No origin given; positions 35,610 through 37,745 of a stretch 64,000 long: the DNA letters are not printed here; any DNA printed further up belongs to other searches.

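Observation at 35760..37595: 611-aa GNAT-acyltransferase fused to a Rossmann-like domain inside the polyamine cluster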

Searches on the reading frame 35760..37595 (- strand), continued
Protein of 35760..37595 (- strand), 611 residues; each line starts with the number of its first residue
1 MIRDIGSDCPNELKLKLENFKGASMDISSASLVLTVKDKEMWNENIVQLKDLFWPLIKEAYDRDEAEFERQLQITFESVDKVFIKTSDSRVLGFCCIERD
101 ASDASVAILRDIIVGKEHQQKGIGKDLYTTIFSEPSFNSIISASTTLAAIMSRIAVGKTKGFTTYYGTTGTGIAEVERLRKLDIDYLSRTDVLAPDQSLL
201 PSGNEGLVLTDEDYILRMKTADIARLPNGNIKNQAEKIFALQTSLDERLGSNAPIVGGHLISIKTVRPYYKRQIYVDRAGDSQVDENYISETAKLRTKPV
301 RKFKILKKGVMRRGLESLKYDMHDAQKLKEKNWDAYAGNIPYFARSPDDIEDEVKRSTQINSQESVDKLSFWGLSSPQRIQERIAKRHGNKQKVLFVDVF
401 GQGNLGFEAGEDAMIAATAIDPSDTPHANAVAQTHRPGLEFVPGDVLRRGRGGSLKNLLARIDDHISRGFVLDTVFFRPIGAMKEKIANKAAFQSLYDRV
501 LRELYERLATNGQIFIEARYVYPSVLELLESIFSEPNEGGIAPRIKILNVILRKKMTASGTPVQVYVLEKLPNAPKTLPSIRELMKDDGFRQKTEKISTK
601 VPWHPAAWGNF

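Call 76: list_cluster_members(proteins=[P0002, P0004, P0012, P0013, P0016, P0008, P0025, P0030, P0036, P0044])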
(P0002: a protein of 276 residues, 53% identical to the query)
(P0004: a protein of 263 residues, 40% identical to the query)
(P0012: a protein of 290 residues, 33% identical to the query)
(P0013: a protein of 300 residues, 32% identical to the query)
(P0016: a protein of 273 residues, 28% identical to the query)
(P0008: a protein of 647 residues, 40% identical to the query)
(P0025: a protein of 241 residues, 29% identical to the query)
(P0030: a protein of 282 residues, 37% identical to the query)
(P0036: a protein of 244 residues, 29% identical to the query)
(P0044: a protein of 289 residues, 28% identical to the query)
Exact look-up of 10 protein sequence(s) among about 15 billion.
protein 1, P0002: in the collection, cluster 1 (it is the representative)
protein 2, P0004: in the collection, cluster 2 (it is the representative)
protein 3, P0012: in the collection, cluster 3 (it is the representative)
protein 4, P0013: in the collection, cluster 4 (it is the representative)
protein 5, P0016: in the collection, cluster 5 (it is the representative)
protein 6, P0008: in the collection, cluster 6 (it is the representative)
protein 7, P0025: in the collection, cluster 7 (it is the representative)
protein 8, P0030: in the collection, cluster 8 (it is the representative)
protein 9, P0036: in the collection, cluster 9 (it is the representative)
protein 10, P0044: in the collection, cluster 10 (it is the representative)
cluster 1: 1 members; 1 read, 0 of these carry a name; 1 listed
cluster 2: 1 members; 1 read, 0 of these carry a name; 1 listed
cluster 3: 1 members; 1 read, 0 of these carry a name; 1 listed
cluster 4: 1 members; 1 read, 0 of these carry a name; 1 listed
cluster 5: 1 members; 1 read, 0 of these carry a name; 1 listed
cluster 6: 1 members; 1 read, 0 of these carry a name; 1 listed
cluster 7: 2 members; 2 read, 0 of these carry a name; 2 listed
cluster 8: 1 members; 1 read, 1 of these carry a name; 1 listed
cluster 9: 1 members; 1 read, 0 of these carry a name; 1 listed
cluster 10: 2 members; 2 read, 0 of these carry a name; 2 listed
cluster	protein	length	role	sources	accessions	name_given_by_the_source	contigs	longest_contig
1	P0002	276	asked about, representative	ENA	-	-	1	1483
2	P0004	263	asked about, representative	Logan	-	-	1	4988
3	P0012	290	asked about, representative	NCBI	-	-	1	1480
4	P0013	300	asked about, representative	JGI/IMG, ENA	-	-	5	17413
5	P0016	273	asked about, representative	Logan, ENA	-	-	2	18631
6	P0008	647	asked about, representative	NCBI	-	-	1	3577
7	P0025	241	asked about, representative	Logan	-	-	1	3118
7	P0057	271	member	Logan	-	-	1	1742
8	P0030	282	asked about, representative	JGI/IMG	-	hypothetical protein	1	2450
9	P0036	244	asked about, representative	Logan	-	-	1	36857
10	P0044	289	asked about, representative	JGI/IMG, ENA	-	-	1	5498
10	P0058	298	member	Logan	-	-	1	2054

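Call 77: find_encoding_contigs(protein=P0036, flank=10000, max_places=2)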
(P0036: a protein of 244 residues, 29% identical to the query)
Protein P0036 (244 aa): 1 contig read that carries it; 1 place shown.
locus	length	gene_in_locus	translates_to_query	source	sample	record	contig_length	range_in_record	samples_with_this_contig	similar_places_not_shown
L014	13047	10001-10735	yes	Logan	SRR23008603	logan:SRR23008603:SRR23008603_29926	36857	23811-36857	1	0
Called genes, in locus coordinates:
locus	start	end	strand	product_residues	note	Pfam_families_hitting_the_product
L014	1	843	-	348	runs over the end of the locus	PF23459:S1_RRP5 (faint), PF00575:S1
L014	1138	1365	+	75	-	-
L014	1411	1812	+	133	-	-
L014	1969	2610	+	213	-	PF13483:Lactamase_B_3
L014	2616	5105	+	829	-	PF00521:DNA_topoisoIV, PF03989:DNA_gyraseA_C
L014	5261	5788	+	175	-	-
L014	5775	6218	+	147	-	PF00293:NUDIX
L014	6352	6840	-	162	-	-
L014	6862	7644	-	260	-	-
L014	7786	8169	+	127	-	-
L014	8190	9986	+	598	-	PF00009:GTP_EFTU, PF03144:GTP_EFTU_D2, PF14492:EFG_III, PF00679:EFG_C, PF06421:LepA_C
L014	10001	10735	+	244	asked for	-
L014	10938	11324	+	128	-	-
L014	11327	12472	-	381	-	PF02491:SHS2_FTSA, PF11104:PilM_2 (weak), PF14450:FtsA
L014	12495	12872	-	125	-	PF02130:YbeY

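Call 78: find_encoding_contigs(protein=P0016, flank=10000, max_places=2)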
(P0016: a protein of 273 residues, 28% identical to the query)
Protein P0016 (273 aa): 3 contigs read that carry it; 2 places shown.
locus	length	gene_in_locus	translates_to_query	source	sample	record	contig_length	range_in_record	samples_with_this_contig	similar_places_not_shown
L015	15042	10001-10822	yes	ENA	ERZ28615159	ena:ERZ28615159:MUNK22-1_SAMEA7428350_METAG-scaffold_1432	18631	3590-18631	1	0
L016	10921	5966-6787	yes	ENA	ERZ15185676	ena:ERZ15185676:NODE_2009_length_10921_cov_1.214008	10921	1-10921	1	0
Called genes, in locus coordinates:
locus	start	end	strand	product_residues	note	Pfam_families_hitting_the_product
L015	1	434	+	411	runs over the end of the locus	PF02687:FtsX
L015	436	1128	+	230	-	PF00005:ABC_tran, PF02463:SMC_N (weak)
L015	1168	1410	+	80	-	-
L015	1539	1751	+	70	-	-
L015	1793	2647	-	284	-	PF02481:DNA_processg_A, PF17782:WHD_DprA (weak)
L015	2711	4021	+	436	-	PF02403:Seryl_tRNA_N, PF00587:tRNA-synt_2b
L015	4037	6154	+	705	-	-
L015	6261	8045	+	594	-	PF00009:GTP_EFTU, PF01926:MMR_HSR1, PF22042:EF-G_D2, PF03144:GTP_EFTU_D2, PF00679:EFG_C, PF21018:BipA_C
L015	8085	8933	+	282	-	PF01551:Peptidase_M23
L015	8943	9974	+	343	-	PF02545:Maf, PF01812:5-FTHF_cyc-lig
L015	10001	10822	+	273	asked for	-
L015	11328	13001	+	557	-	PF03023:MurJ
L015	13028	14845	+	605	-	PF00009:GTP_EFTU, PF22042:EF-G_D2 (faint), PF03144:GTP_EFTU_D2, PF14492:EFG_III (weak), PF00679:EFG_C, PF06421:LepA_C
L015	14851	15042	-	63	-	?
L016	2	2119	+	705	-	?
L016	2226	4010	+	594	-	PF00009:GTP_EFTU, PF01926:MMR_HSR1, PF22042:EF-G_D2, PF03144:GTP_EFTU_D2, PF00679:EFG_C, PF21018:BipA_C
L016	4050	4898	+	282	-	PF01551:Peptidase_M23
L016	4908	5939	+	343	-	PF02545:Maf, PF01812:5-FTHF_cyc-lig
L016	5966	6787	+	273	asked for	-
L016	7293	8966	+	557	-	PF03023:MurJ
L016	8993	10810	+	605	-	PF00009:GTP_EFTU, PF22042:EF-G_D2 (faint), PF03144:GTP_EFTU_D2, PF14492:EFG_III (weak), PF00679:EFG_C, PF06421:LepA_C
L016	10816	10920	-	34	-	?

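Call 90: search_protein_families(library=pfam, proteins=[L012:2150-3007:+, L014:10938-11324:+], max_evalue=0.01)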
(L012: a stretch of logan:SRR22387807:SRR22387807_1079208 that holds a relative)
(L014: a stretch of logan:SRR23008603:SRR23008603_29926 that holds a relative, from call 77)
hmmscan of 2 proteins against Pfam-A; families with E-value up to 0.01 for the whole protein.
L012:2150-3007:+ (285 aa): 0 families

L014:10938-11324:+ (128 aa): 0 families

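Call 93: search_protein_families(library=padloc, proteins=[window:35763-37595:-, P0008, P0007, P0002, P0011], max_evalue=0.01)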
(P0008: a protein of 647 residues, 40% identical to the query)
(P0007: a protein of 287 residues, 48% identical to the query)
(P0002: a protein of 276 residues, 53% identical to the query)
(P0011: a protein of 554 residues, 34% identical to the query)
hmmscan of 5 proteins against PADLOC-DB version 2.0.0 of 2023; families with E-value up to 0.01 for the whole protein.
window:35763-37595:- (611 aa): 0 families

P0008 (647 aa): 0 families

P0007 (287 aa): 0 families

P0002 (276 aa): 0 families

P0011 (554 aa): 0 families

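Call 101: search_protein_families(library=pfam, proteins=[L010:3-365:+, L010:1577-1747:+, L013:1350-1769:+, L013:1-465:-, L009:1250-1474:+, L014:6862-7644:-, L014:7786-8169:+], max_evalue=0.05)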
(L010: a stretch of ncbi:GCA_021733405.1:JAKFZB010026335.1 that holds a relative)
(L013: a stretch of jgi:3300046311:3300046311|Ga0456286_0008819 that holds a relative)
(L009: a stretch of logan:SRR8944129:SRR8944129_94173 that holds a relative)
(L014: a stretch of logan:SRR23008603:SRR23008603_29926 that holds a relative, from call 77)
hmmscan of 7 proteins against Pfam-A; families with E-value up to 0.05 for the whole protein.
L010:3-365:+ (120 aa): 1 family
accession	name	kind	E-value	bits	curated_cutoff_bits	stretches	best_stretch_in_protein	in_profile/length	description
PF18167.6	Sa_NUDIX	-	0.03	14.6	25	1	80-109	94-123/199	SMODS-associated NUDIX domain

L010:1577-1747:+ (57 aa): 0 families

L013:1350-1769:+ (140 aa): 1 family
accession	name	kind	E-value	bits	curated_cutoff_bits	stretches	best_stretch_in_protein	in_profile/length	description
PF01471.23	PG_binding_1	-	1e-15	58.1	23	1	51-104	2-55/57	Putative peptidoglycan binding domain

L013:1-465:- (155 aa): 4 families
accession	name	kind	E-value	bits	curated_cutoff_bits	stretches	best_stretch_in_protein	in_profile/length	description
PF00535.33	Glycos_transf_2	-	1.2e-22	81.1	23.3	1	21-138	1-117/168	Glycosyl transferase family 2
PF13641.12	Glyco_tranf_2_3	-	9.5e-08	32.8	27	1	18-134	1-120/230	Glycosyltransferase like family 2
PF10111.15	Glyco_tranf_2_2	-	1e-05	25.6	27.3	1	22-122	2-103/276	Glycosyltransferase like family 2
PF13506.12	Glyco_transf_21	-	0.0086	16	21.7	1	94-132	25-63/174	Glycosyl transferase family 21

L009:1250-1474:+ (75 aa): 0 families

L014:6862-7644:- (260 aa): 0 families

L014:7786-8169:+ (127 aa): 1 family
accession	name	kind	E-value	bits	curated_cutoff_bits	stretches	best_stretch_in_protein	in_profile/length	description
PF01169.24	GDT1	-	0.024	15.4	27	1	60-106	27-73/75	Divalent cation/proton antiporter GDT1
